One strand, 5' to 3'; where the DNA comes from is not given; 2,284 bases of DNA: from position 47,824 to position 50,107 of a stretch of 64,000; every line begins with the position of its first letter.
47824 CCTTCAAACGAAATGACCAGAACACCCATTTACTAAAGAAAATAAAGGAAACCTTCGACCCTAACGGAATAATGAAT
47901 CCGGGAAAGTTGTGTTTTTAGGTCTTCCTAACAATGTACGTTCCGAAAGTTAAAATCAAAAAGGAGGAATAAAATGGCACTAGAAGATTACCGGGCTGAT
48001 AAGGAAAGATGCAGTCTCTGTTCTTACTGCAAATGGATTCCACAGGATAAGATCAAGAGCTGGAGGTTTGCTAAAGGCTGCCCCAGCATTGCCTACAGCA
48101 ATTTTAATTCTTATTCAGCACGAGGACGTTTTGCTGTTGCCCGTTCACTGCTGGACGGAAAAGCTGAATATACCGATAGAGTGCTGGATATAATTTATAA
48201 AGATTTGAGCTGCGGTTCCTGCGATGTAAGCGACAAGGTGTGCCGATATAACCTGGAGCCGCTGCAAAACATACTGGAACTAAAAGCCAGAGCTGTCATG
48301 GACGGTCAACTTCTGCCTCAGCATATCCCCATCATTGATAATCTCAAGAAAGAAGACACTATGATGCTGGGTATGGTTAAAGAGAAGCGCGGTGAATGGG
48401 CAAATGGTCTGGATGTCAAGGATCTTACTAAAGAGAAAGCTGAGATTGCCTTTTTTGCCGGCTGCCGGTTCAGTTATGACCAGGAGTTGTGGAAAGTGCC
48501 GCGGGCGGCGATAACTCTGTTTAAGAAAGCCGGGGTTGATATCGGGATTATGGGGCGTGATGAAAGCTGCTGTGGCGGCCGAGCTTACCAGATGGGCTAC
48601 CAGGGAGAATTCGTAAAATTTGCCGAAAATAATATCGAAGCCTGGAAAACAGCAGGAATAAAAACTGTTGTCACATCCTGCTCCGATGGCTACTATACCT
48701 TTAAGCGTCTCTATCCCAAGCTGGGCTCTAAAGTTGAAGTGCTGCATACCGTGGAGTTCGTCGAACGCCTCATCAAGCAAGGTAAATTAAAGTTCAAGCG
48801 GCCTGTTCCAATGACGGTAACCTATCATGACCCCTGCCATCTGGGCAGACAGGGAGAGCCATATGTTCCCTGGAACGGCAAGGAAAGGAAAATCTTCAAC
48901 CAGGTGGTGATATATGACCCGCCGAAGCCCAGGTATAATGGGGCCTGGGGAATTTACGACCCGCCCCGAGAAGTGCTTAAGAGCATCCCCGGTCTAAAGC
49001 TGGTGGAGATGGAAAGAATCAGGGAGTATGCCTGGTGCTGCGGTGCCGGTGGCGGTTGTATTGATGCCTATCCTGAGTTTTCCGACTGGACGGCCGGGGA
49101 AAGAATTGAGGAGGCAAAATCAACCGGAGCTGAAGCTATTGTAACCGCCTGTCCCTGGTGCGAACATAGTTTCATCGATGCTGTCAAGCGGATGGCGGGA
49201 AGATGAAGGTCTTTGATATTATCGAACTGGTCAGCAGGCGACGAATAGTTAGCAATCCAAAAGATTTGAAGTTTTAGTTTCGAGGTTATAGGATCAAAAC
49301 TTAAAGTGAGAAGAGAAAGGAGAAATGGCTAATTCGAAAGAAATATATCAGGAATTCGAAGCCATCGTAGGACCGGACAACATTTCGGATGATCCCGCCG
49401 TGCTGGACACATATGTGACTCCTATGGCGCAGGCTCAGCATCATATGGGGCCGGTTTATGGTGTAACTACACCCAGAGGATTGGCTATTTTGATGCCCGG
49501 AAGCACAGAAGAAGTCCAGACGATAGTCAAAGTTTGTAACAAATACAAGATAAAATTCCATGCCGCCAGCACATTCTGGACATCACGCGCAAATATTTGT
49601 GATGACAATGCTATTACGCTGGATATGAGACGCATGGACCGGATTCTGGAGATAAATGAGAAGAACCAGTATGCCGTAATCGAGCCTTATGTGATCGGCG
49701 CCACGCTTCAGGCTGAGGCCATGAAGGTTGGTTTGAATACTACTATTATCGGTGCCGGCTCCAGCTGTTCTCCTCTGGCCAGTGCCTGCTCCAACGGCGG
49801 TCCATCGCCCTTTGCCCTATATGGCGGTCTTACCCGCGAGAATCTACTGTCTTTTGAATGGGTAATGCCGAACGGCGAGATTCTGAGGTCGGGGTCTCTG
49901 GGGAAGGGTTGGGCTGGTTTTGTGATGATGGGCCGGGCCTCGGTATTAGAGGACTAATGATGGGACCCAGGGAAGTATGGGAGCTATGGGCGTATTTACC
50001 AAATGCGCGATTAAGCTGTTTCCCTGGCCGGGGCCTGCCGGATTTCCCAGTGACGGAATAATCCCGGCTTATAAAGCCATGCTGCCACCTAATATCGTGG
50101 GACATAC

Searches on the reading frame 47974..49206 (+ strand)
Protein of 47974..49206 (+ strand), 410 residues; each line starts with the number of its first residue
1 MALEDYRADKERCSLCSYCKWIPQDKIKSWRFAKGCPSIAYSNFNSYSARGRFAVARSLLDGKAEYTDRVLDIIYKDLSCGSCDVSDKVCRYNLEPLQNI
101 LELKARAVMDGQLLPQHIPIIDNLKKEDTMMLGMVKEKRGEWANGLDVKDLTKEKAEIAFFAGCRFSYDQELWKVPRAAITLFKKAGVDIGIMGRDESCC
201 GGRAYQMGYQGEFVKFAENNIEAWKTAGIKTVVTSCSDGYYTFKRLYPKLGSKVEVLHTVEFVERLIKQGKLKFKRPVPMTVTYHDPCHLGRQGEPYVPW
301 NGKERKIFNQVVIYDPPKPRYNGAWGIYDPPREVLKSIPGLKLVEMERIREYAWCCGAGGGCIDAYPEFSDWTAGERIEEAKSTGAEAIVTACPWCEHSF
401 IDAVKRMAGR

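Call 49: search_protein_families(library=pfam, proteins=[window:47974-49206:+], max_evalue=0.01)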
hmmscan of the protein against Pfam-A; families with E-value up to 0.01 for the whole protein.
window:47974-49206:+ (410 aa): 1 family
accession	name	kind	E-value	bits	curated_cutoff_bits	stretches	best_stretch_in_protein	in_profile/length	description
PF02754.22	CCG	-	2.2e-30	105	20.6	2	282-399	1-83/85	Cysteine-rich domain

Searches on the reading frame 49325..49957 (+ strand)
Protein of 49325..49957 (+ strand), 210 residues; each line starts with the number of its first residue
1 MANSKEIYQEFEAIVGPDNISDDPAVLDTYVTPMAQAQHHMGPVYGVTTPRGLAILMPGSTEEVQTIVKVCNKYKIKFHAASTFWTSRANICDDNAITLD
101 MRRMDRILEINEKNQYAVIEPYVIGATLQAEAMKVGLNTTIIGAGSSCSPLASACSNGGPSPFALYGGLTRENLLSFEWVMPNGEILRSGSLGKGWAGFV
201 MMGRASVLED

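Call 49: search_protein_families(library=pfam, proteins=[window:49325-49957:+], max_evalue=0.01)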
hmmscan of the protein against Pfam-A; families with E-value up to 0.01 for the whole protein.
window:49325-49957:+ (210 aa): 1 family
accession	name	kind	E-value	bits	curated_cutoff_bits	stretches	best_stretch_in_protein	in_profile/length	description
PF01565.28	FAD_binding_4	-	8.2e-20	71.4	26.4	1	54-188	3-137/139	FAD binding domain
